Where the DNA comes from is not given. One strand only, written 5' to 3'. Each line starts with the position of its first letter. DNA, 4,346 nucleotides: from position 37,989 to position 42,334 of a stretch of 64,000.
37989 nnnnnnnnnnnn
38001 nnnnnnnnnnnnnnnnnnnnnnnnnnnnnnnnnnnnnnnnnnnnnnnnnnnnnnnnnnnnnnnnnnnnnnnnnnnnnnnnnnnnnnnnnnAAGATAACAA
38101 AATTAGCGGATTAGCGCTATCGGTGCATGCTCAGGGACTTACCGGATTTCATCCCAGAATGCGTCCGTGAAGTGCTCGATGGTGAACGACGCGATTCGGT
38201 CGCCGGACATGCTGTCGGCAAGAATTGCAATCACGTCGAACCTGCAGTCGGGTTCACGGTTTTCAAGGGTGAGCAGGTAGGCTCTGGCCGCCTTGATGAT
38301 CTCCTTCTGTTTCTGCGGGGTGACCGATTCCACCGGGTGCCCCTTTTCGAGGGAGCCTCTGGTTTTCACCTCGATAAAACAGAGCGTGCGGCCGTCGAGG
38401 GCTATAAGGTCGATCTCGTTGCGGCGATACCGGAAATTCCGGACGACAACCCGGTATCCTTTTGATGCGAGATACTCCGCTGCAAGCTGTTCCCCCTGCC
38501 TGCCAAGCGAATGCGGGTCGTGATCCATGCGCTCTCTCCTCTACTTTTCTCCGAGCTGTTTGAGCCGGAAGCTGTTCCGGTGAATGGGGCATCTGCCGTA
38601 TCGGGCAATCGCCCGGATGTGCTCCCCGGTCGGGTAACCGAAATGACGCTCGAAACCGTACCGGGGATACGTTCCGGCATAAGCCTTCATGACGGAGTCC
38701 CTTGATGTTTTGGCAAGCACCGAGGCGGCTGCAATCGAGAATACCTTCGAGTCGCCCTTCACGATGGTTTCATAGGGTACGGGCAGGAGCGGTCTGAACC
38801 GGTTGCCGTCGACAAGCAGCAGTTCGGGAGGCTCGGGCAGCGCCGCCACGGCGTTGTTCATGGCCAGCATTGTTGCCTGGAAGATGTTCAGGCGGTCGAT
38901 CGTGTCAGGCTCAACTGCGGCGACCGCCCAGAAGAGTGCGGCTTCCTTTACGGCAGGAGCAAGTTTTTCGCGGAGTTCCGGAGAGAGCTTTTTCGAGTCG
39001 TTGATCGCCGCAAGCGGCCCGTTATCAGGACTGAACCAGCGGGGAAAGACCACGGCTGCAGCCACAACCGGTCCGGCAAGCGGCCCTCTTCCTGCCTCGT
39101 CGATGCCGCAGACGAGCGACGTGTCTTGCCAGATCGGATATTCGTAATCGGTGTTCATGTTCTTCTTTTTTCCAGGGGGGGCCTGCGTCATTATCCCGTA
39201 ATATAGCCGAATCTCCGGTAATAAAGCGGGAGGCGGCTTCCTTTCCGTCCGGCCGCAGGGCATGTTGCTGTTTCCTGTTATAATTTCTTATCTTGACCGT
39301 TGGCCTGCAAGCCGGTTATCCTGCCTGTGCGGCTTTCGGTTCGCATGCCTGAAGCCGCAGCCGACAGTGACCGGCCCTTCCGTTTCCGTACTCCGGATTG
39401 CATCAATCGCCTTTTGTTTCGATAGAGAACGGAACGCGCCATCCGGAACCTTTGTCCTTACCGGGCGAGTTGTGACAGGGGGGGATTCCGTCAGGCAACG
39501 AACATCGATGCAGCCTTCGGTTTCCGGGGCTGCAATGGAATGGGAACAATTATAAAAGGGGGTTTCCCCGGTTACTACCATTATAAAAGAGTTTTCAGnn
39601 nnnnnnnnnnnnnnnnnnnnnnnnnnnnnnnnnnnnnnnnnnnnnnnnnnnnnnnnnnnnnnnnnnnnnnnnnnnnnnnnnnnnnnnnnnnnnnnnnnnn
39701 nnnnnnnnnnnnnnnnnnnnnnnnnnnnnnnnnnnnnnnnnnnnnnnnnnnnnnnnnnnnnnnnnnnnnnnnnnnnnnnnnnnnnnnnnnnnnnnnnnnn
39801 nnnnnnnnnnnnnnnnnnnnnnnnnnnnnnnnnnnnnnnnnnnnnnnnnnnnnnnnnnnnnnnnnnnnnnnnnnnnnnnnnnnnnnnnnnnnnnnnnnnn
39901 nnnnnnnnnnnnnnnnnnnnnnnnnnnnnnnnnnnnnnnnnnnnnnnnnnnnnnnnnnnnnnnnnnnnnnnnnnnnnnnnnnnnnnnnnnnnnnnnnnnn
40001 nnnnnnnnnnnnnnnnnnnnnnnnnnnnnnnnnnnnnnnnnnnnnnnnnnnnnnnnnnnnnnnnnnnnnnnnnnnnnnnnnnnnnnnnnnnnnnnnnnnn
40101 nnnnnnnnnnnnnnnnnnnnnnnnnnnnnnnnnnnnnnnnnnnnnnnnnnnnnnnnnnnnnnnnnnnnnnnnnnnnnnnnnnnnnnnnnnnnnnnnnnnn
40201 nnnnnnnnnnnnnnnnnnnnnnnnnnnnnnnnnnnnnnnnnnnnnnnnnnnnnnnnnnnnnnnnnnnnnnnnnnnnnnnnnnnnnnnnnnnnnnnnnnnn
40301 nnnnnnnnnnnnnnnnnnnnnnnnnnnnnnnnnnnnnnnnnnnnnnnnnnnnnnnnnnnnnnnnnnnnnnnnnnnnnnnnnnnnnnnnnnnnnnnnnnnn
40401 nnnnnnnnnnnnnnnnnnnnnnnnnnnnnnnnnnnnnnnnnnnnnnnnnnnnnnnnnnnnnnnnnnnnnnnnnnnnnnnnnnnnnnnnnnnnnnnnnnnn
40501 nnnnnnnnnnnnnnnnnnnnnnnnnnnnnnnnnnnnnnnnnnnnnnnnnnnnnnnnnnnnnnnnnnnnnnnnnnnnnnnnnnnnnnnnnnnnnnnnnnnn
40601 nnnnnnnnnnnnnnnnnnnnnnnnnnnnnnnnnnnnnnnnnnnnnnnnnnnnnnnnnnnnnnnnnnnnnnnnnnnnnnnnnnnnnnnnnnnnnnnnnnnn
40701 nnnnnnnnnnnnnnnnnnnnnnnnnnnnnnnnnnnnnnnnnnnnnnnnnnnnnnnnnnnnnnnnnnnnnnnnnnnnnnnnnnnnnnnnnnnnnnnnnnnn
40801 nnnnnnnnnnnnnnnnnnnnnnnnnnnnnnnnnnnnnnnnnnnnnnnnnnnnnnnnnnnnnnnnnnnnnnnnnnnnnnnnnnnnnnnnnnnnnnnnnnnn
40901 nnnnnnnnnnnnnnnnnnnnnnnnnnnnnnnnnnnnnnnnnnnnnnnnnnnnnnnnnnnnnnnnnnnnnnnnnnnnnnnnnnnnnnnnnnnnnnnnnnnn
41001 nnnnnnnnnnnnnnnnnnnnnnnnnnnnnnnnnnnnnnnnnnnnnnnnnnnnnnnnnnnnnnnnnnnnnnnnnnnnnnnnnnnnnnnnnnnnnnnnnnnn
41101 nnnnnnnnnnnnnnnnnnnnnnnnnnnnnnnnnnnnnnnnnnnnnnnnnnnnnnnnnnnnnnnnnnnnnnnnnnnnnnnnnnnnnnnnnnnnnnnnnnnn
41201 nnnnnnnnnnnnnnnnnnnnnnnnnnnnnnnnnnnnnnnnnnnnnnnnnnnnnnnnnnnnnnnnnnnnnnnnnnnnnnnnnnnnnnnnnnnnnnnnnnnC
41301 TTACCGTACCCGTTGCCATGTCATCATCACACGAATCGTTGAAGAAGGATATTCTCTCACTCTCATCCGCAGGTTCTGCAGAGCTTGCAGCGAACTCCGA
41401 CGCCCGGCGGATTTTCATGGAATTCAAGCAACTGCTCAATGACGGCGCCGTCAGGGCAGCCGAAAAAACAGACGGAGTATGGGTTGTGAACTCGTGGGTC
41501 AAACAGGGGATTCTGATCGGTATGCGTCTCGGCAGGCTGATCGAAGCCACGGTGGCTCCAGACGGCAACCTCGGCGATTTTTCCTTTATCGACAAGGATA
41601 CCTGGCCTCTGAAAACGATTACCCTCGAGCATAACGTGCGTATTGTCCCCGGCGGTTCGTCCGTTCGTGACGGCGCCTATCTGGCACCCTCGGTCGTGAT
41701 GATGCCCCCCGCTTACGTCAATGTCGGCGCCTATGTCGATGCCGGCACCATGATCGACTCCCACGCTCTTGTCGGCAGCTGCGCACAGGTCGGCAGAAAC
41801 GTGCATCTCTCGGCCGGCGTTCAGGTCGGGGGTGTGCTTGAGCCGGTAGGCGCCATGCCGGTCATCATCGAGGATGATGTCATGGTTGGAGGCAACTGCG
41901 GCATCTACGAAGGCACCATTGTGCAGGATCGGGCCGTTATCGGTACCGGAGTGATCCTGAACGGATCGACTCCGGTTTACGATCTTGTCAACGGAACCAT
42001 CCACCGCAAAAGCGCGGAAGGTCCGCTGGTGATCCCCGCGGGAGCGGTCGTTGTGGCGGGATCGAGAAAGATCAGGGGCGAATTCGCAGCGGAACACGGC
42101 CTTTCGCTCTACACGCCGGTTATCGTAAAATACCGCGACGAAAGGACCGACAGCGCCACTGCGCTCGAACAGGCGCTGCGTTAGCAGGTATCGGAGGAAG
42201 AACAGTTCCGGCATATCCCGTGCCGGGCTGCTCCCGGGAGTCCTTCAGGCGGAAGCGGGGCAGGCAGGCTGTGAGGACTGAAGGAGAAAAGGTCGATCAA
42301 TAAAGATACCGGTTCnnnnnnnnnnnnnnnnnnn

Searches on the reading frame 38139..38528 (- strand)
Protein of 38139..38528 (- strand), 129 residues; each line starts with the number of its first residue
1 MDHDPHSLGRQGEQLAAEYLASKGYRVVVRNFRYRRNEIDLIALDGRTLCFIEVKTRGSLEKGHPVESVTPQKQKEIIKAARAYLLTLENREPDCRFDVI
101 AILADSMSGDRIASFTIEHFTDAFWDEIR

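Call 30: search_protein_families(library=pfam, proteins=[window:38139-38528:-], max_evalue=0.001)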
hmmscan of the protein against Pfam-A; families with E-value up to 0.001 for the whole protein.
window:38139-38528:- (129 aa): 2 families
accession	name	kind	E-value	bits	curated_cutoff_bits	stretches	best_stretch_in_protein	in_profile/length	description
PF02021.23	UPF0102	-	8.7e-30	103.4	23.6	1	12-102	1-80/80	Uncharacterised protein family UPF0102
PF08378.17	NERD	-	4.7e-09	37.2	22.1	1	9-66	2-65/111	Nuclease-related domain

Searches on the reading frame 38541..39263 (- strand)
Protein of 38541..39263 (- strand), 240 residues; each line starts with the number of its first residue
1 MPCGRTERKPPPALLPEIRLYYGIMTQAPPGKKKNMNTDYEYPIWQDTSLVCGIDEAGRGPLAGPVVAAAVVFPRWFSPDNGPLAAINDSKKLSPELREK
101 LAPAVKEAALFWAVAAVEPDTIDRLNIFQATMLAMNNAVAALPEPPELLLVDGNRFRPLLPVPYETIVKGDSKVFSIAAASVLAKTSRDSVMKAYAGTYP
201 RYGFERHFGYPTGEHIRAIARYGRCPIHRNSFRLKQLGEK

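Call 30: search_protein_families(library=pfam, proteins=[window:38541-39263:-], max_evalue=0.001)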
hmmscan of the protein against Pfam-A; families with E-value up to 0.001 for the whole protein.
window:38541-39263:- (240 aa): 1 family
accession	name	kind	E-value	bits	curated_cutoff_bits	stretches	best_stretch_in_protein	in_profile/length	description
PF01351.25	RNase_HII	-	2e-37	129.5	25.8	1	52-233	1-197/199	Ribonuclease HII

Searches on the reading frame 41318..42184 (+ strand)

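Call 31: search_protein_families(library=pfam, proteins=[window:41318-42184:+], max_evalue=0.001)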
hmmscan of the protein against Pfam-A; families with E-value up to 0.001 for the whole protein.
window:41318-42184:+ (288 aa): 4 families
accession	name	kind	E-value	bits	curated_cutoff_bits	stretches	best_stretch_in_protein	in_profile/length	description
PF14805.11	THDPS_N_2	-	4.2e-12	46.5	25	1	25-71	21-67/67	Tetrahydrodipicolinate N-succinyltransferase N-terminal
PF00132.30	Hexapep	-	7.3e-10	38.6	27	1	182-216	2-36/36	Bacterial transferase hexapeptide (six repeats)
PF14602.12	Hexapep_2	-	1.9e-09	37.5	27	1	181-214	1-32/34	Hexapeptide repeat of succinyl-transferase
PF25084.1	LbH_EIF2B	-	0.00086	19.7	54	0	119-214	3-87/105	EIF2B subunit epsilon LbH domain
